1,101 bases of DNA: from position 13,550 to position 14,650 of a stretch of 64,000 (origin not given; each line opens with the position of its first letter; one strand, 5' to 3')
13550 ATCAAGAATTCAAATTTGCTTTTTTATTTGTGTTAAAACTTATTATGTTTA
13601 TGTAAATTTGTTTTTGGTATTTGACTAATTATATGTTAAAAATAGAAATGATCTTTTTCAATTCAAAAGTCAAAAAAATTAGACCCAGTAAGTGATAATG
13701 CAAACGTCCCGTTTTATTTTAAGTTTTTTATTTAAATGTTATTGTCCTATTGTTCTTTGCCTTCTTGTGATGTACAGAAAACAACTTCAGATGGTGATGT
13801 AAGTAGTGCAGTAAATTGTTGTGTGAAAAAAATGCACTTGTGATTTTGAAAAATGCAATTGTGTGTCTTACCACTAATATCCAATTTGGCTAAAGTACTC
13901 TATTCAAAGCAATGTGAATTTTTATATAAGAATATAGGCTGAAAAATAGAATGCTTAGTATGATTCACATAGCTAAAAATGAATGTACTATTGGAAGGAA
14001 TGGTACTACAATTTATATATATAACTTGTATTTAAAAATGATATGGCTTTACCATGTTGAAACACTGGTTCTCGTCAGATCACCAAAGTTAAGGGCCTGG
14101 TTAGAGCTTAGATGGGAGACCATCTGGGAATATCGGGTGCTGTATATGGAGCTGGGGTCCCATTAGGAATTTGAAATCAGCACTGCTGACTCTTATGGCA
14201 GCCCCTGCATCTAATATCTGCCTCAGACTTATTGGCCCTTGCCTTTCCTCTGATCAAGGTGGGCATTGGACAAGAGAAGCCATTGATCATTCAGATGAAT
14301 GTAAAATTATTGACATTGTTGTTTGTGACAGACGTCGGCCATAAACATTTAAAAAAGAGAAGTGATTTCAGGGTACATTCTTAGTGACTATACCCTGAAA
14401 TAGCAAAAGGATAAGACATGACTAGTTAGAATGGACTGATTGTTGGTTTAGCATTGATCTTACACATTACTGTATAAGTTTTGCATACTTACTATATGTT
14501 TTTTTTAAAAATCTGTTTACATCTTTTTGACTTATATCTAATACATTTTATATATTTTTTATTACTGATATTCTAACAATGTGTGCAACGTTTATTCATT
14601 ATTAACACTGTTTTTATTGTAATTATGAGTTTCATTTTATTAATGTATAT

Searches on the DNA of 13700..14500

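Call 58: search_rna_families(source=window, start=13700, end=14500, threshold=evalue, max_evalue=0.01, show_alignments=1)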
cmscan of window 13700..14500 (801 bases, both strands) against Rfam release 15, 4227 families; matches with E-value up to 0.01: 1.
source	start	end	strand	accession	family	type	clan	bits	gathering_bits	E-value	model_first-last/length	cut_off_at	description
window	14039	14148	+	RF00001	5S_rRNA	Gene; rRNA;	CL00113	55.8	38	7.1e-11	1-120/120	no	5S ribosomal RNA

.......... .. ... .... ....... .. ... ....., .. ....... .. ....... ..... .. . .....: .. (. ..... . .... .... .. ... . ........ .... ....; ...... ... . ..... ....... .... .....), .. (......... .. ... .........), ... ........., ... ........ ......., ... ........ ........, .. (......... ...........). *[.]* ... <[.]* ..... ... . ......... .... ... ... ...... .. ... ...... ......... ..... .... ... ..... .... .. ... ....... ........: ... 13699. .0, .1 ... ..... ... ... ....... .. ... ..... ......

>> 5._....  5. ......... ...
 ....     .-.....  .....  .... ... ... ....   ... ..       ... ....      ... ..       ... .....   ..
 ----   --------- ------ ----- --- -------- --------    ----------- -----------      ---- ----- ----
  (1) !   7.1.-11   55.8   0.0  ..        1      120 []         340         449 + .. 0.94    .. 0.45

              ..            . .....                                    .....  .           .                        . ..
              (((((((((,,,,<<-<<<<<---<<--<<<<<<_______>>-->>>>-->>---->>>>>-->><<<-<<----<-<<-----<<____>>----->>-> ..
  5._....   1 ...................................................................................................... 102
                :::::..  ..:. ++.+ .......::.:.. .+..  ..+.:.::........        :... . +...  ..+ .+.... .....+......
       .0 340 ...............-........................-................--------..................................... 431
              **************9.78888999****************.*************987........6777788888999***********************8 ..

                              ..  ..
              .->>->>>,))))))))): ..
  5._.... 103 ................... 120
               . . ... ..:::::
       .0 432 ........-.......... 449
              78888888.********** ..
